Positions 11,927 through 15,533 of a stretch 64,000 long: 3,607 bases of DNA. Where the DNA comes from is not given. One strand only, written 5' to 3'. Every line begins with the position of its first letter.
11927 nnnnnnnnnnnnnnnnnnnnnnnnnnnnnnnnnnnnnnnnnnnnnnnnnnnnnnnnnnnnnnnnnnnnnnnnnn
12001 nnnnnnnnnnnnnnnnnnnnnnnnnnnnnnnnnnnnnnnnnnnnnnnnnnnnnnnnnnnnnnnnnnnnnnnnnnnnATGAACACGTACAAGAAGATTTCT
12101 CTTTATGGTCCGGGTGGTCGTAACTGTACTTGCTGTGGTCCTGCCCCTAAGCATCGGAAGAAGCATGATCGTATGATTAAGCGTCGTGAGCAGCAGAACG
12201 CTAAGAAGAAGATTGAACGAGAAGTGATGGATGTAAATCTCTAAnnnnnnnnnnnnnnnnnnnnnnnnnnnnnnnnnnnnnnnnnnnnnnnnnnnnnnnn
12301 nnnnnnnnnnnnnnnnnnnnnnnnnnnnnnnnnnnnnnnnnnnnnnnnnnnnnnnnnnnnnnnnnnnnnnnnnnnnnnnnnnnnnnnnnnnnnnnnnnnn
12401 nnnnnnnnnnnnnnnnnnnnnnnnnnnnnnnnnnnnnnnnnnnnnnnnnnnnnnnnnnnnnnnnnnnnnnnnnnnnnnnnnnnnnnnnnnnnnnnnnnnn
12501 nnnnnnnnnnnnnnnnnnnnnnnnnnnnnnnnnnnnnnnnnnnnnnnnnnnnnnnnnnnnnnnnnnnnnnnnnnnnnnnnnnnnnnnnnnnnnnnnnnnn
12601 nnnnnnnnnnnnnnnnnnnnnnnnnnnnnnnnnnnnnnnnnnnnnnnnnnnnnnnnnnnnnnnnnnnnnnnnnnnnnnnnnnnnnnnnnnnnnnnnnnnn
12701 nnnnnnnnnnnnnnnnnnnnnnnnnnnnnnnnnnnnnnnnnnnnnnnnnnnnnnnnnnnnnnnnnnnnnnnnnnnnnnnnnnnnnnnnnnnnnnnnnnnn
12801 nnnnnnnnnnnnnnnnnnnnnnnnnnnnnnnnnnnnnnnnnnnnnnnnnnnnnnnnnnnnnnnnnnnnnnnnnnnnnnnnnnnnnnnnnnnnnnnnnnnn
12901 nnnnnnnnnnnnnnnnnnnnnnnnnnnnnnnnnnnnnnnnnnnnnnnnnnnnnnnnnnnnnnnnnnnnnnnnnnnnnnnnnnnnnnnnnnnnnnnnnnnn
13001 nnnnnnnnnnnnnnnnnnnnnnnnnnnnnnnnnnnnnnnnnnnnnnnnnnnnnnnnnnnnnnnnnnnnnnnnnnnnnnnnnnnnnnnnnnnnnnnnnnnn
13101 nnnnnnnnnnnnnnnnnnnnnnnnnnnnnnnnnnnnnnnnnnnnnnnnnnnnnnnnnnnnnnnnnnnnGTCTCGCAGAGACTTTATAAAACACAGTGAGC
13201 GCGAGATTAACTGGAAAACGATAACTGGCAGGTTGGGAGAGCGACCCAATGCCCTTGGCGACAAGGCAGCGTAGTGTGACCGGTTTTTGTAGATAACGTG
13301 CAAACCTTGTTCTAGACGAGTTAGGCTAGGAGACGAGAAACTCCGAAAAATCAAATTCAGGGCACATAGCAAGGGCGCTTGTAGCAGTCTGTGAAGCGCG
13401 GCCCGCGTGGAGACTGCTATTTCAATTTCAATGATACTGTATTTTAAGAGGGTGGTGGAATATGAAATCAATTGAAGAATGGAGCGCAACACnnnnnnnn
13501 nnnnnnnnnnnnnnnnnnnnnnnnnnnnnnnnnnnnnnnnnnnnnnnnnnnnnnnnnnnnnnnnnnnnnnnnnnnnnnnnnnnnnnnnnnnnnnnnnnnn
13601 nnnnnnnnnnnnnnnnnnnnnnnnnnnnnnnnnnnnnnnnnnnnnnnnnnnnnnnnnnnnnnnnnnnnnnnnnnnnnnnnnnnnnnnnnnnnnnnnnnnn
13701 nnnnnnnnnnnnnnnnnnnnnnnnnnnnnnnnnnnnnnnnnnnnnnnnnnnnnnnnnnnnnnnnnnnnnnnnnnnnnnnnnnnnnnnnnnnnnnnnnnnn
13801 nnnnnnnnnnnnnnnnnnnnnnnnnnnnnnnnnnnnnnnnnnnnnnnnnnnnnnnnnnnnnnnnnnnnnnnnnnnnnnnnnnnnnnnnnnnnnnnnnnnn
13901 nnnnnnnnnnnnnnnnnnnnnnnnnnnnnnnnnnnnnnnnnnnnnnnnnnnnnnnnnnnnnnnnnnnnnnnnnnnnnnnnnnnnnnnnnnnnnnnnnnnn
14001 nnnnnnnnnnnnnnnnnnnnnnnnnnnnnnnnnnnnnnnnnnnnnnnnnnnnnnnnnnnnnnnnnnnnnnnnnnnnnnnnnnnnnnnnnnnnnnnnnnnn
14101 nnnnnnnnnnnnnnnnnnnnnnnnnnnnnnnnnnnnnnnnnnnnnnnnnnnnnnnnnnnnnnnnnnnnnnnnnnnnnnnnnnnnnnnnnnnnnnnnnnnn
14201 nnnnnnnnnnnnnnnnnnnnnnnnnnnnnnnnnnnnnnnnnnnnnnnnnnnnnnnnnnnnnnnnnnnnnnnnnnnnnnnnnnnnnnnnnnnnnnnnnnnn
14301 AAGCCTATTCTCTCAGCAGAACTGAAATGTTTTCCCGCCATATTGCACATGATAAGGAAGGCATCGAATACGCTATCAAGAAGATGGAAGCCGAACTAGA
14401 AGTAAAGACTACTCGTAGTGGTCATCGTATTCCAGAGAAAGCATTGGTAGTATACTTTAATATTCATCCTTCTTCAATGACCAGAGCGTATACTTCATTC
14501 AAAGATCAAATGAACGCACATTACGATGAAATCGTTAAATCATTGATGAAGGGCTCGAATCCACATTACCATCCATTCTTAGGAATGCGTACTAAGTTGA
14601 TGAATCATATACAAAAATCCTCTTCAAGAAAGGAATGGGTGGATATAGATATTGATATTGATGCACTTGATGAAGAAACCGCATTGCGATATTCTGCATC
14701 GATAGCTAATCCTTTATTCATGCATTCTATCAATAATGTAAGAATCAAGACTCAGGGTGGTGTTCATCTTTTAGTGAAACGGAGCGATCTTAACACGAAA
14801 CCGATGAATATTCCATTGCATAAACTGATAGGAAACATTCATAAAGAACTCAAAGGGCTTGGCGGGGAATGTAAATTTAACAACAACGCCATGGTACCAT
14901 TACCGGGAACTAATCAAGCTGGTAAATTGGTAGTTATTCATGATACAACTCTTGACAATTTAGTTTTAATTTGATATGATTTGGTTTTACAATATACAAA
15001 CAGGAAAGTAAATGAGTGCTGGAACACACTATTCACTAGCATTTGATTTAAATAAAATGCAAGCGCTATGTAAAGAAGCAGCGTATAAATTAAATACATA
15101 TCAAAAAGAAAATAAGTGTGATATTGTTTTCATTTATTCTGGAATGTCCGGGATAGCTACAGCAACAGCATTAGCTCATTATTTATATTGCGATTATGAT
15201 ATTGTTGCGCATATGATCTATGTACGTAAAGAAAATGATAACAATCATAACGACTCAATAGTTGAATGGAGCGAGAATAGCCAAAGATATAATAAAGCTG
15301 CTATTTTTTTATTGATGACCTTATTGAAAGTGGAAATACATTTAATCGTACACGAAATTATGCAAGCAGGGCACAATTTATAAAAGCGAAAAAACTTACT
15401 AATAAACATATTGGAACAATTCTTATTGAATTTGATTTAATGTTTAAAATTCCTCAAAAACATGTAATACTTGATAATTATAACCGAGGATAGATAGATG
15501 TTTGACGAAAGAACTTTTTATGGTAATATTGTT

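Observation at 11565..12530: Two paralogous, uncharacterised structured RNAs sharing a conserved core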

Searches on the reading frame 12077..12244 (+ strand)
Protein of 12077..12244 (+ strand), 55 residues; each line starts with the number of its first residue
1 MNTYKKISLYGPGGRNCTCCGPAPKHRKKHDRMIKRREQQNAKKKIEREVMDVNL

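Call 21: search_protein_families(library=pfam, proteins=[window:12077-12244:+], max_evalue=0.01)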
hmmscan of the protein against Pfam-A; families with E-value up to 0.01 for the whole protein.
window:12077-12244:+ (55 aa): 0 families

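Call 22: search_protein_families(library=phrogs, proteins=[window:12077-12244:+], max_evalue=0.001)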
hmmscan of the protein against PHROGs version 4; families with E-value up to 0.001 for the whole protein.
window:12077-12244:+ (55 aa): 1 family
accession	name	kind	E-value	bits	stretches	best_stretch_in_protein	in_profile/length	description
phrog_25404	-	unknown function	2e-12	48.4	1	4-45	5-48/53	-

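Call 23: search_dna_similar(query=window:12077-12244:+, collection=phages, mode=protein, max_evalue=0.001, max_rows=30)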
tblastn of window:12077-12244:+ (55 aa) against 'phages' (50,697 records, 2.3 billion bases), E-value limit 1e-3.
Records with a match: 2; places in all: 2; records where one place covers at least 80% of the query: 0.
Best place of each record, by identity: <60% 2.
By first word of the organism name: Caulobacter 2.
By host as written in the record: Caulobacter crescentus CB15 2.
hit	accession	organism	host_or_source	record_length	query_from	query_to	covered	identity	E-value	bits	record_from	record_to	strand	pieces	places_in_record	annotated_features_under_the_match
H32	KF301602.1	Caulobacter phage Cr30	Caulobacter crescentus CB15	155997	4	44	75%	53.5%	6e-5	43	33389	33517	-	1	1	hypothetical protein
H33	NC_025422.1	Caulobacter phage Cr30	Caulobacter crescentus CB15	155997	4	44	75%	53.5%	6e-5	43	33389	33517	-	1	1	hypothetical protein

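Call 26: find_related_loci(query=window:12077-12244:+, collection=viral_contigs, flank=4000)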
Query window:12077-12244:+ (55 aa) in viral_contigs; peptide patterns used: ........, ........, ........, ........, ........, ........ (x = any residue, [..] = any of these).
25 stretches matched a pattern; 9 encode a relative of the query (tblastn E <= 1e-3); 9 distinct loci.
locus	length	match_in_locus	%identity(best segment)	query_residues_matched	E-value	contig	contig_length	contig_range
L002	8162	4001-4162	61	1-54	5e-20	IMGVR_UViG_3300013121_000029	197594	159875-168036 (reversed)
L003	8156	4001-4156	56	1-52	3e-17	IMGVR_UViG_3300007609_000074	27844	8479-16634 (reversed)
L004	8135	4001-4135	60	2-46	3e-16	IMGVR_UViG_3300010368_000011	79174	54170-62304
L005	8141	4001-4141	57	8-54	1e-15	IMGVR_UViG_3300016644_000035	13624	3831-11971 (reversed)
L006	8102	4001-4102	62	7-40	1e-9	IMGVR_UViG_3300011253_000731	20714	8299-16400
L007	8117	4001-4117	55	11-50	2e-9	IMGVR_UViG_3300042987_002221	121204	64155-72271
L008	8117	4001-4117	55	11-50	2e-9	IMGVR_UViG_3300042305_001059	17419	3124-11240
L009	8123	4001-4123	48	8-49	7e-9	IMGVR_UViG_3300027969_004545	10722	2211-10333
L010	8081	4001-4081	63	11-37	4e-8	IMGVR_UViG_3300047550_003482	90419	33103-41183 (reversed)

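Call 45: find_homologous_proteins(query=window:12077-12241:+, max_evalue=0.001)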
Query window:12077-12241:+ (55 aa): 9 proteins with E <= 0.001 among 9 candidates.
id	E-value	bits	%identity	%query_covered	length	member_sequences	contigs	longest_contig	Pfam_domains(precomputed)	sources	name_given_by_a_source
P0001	4.6e-31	122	100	100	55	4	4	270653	-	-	-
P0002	5.5e-22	94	74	96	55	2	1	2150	-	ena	-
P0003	2.0e-21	92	74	96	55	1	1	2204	-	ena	-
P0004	1.0e-16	77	65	95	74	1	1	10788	-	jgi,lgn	-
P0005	1.0e-15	74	72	85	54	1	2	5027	-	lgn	-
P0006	1.5e-15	74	71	76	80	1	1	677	-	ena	-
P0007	8.7e-14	68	60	95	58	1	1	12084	-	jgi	-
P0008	6.3e-13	65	69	82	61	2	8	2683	-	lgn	-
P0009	7.4e-11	59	57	85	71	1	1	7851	-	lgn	-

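Call 46: find_encoding_contigs(protein=P0002, flank=3000, max_places=3)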
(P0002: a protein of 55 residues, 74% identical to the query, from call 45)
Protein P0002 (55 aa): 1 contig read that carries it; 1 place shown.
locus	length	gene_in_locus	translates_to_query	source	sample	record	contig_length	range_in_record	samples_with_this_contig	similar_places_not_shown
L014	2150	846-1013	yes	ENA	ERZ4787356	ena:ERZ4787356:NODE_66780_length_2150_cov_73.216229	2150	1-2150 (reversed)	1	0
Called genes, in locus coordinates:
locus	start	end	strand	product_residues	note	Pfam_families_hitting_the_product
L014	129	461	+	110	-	-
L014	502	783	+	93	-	-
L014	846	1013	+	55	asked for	-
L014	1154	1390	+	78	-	-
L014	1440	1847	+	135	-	-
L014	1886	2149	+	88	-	?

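Call 47: find_encoding_contigs(protein=P0003, flank=3000, max_places=3)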
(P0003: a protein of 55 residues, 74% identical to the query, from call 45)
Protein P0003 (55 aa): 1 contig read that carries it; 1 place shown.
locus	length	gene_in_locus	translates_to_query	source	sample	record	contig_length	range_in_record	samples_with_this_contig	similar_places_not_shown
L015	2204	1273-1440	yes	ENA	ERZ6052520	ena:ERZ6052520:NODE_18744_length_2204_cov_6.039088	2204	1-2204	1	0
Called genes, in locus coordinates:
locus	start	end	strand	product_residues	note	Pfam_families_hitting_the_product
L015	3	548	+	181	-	?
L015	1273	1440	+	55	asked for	-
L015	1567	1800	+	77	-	-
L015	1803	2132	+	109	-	-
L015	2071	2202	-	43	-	?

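Call 48: find_encoding_contigs(protein=P0004, flank=4000, max_places=3)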
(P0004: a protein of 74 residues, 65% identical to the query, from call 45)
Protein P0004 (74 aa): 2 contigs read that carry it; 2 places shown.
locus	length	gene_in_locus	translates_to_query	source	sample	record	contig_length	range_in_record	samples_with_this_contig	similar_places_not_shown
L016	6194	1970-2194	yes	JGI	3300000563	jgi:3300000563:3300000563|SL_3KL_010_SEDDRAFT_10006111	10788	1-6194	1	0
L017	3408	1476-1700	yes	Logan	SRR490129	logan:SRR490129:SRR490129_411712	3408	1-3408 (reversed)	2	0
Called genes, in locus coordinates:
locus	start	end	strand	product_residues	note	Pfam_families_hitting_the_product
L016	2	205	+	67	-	?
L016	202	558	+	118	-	-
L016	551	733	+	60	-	-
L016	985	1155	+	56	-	-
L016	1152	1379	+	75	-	-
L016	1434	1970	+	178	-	PF07486:Hydrolase_2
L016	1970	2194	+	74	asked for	-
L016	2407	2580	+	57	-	-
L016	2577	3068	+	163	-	-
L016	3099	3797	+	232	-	-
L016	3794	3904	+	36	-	-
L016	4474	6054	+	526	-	PF00580:UvrD-helicase, PF13245:AAA_19, PF13604:AAA_30 (faint), PF13361:UvrD_C, PF13538:UvrD_C_2 (weak)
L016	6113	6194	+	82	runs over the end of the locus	-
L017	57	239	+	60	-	-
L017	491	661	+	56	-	-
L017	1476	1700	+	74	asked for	-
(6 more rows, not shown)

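Call 49: find_encoding_contigs(protein=P0005, flank=4000, max_places=3)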
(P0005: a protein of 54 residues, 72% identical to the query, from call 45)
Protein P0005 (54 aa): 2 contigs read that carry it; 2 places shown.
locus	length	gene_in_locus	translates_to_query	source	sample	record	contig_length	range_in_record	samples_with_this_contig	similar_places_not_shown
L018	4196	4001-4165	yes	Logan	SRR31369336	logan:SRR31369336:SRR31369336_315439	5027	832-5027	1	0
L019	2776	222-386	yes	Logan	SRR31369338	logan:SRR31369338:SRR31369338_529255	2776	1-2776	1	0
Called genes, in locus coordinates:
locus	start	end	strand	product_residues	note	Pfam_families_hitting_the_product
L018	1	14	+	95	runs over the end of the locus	-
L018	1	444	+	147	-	-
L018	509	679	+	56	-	-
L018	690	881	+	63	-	-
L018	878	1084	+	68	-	-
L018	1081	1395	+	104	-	-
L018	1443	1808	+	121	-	-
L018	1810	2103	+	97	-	-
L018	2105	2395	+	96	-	-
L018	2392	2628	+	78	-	-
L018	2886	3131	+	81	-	-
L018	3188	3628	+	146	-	-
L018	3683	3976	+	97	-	-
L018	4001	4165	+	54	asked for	-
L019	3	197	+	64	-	?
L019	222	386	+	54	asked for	-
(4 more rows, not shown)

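Call 53: find_encoding_contigs(protein=P0007, flank=4000, max_places=3)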
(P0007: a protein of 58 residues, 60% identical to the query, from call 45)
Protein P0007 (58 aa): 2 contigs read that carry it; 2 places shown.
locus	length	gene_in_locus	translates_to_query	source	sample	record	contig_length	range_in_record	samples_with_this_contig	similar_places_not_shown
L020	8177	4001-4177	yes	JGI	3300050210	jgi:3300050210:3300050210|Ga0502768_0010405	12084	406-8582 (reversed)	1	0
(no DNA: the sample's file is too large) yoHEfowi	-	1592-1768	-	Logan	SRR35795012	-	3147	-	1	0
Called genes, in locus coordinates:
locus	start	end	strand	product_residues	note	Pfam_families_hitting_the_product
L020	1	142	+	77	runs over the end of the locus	-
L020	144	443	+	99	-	-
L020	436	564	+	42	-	-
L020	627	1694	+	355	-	PF20720:nSTAND3 (weak), PF00004:AAA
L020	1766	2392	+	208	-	-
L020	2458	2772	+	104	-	-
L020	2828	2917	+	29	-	-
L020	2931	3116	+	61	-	-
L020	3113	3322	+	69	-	-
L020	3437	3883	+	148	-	-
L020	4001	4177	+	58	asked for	-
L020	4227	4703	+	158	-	-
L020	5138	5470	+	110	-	-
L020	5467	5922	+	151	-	-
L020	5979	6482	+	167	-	-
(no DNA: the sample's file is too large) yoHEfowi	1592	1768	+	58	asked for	-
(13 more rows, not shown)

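Call 54: find_encoding_contigs(protein=P0008, flank=4000, max_places=6)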
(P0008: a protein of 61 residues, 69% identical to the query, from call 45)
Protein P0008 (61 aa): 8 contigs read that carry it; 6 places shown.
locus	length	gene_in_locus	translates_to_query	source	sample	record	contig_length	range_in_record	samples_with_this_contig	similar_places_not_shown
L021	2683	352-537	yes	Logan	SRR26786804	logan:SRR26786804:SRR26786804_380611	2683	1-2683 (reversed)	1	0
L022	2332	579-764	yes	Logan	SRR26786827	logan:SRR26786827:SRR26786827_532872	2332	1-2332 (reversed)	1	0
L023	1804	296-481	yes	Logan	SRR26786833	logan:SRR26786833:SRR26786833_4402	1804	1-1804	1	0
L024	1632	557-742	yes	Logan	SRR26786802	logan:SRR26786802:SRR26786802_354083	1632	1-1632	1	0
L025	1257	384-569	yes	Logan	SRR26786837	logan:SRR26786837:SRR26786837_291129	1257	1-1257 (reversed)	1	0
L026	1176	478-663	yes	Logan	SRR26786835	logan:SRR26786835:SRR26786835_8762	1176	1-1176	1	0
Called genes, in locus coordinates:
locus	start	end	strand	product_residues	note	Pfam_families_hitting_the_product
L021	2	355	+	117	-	?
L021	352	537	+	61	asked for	-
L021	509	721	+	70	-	-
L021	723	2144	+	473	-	PF14284:PcfJ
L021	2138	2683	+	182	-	?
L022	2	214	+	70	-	?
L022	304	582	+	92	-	-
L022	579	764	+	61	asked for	-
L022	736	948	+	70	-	-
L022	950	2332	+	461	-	?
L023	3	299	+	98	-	?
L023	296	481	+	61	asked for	-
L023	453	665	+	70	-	-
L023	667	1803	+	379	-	?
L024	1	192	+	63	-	?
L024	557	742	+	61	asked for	-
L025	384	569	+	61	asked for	-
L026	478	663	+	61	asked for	-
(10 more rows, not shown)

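Call 55: find_encoding_contigs(protein=P0009, flank=4000, max_places=3)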
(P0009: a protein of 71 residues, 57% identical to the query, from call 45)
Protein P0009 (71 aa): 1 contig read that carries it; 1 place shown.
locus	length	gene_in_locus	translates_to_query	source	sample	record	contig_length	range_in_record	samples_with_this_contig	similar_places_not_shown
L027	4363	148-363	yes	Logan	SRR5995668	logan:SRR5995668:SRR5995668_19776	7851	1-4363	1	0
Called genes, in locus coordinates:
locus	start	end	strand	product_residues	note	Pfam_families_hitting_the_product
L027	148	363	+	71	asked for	-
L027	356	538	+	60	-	-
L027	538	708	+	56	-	-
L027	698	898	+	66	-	-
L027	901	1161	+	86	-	-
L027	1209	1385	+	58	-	-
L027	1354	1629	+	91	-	-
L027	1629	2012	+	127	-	-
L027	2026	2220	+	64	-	-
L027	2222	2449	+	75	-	-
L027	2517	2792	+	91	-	PF10902:WYL_2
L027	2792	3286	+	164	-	-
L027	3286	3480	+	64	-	-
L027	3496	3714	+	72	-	-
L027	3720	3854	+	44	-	-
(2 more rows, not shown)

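Call 70: find_encoding_contigs(protein=P0001, flank=2500, max_places=6)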
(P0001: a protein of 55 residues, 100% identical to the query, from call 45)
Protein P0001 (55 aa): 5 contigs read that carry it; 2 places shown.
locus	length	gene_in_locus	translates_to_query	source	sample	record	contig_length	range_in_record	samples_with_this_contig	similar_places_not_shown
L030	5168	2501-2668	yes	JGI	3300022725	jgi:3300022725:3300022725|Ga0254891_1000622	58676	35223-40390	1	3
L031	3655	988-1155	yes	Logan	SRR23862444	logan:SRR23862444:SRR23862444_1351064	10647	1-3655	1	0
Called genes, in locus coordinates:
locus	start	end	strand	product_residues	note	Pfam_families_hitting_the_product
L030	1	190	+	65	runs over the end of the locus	-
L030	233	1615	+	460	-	PF01935:DUF87, PF05872:HerA_C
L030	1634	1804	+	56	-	-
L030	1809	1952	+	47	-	-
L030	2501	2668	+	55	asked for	-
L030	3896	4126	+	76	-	-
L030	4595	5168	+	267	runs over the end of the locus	-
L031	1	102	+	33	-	?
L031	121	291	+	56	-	-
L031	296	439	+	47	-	-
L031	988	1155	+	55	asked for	-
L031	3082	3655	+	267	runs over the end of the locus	-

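Call 71: find_encoding_contigs(protein=P0006, flank=2000, max_places=3)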
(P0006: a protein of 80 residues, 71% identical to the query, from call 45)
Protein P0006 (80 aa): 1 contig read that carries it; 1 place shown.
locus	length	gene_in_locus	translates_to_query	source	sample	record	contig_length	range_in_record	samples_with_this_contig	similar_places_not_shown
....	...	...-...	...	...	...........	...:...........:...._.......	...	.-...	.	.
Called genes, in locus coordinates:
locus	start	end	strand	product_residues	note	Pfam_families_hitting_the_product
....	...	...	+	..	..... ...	-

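Call 75: list_cluster_members(proteins=[P0001])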
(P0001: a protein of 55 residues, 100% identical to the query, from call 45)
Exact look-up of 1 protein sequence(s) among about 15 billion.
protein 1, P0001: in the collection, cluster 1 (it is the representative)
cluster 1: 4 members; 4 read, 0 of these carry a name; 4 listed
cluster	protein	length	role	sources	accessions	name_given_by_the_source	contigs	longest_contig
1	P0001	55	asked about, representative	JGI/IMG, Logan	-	-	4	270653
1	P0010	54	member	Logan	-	-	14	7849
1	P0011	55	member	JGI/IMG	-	-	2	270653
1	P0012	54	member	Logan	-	-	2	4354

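Call 77: find_encoding_contigs(protein=P0010, flank=3000, max_places=8)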
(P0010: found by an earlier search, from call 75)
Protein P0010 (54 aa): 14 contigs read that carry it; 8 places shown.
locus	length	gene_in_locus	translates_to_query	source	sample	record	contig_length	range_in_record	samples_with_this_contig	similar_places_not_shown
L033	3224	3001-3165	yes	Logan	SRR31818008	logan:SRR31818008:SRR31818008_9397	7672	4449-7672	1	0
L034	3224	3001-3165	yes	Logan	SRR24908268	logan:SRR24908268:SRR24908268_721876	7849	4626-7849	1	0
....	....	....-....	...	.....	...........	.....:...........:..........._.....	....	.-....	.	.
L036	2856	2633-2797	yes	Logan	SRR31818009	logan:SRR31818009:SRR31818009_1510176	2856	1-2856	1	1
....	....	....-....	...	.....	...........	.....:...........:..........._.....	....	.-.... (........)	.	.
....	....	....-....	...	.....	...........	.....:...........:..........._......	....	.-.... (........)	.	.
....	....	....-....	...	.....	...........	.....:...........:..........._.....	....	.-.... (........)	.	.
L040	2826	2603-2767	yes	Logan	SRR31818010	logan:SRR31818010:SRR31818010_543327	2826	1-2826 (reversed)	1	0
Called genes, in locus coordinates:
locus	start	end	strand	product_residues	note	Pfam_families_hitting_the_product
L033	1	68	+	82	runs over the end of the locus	-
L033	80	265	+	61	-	-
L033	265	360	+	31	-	-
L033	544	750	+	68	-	-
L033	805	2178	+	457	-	PF01935:DUF87, PF05872:HerA_C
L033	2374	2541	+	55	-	-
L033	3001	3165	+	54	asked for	-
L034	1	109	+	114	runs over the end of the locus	-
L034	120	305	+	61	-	-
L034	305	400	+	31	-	-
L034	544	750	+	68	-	-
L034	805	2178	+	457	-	PF01935:DUF87, PF05872:HerA_C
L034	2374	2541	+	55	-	-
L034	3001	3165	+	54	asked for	-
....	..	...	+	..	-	-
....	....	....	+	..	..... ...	-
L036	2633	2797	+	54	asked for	-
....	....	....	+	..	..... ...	-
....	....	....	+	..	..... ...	-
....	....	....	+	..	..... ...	-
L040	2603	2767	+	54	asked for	-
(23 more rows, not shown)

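Call 81: find_encoding_contigs(protein=P0011, flank=3000, max_places=3)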
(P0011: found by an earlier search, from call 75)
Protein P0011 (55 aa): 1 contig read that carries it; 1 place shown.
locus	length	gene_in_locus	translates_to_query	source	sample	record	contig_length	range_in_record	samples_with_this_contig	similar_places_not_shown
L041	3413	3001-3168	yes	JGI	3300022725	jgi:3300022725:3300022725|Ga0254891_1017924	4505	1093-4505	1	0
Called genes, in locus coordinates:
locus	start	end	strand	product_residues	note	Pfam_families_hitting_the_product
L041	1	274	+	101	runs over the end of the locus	-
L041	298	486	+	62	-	-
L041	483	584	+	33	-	-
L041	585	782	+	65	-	-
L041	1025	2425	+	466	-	PF01935:DUF87, PF05872:HerA_C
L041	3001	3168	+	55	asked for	-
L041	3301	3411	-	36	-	?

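Call 82: find_encoding_contigs(protein=P0012, flank=3000, max_places=3)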
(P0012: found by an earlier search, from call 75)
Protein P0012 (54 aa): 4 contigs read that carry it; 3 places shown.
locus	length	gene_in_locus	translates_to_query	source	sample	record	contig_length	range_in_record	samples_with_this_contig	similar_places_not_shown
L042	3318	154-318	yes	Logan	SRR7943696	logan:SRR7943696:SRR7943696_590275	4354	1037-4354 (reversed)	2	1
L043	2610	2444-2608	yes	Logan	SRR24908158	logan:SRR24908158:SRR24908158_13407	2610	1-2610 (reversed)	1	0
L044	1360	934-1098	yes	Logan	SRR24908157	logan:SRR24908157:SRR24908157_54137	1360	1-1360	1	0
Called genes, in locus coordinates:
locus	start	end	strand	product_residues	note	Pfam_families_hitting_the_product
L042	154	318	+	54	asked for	-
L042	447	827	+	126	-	-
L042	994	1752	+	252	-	-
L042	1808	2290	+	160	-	-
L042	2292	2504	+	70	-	-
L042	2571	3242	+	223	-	-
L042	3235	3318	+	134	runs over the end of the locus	-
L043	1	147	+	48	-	?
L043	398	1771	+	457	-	PF01935:DUF87, PF05872:HerA_C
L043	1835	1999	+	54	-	-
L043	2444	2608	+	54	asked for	?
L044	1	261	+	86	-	?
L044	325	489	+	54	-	-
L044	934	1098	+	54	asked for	-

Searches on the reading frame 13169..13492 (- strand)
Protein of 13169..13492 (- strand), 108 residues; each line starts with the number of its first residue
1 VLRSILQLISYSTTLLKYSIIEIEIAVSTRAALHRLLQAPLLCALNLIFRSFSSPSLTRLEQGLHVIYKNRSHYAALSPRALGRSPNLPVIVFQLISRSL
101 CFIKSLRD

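Call 69: list_cluster_members(proteins=[window:13169-13492:-, window:12929-13159:-, window:12635-12901:-, window:11515-11700:-, window:11585-11713:-, window:11549-11668:+, window:13472-13699:+, window:13674-13838:+, window:13913-14053:+, window:11849-11995:-])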
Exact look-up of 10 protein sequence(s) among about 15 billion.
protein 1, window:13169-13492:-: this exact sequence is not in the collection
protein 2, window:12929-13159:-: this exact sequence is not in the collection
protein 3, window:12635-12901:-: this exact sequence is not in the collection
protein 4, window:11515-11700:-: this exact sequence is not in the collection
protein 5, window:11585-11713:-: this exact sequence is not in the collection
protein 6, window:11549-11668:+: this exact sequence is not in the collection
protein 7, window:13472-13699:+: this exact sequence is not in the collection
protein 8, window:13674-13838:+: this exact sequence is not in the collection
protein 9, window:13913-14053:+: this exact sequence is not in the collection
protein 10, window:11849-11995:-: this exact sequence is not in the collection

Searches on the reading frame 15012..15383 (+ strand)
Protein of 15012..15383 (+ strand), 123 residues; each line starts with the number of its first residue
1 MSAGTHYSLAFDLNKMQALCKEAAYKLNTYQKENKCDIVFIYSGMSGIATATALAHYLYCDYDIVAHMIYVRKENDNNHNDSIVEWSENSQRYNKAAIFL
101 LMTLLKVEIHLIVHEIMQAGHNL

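Call 21: search_protein_families(library=pfam, proteins=[window:15012-15383:+], max_evalue=0.01)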
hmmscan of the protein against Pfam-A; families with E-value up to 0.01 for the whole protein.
window:15012-15383:+ (123 aa): 0 families

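Call 22: search_protein_families(library=phrogs, proteins=[window:15012-15383:+], max_evalue=0.001)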
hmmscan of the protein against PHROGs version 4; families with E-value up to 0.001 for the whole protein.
window:15012-15383:+ (123 aa): 1 family
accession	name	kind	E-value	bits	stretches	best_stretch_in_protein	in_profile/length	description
phrog_33125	-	unknown function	3.5e-06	27.8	1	5-84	10-88/202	-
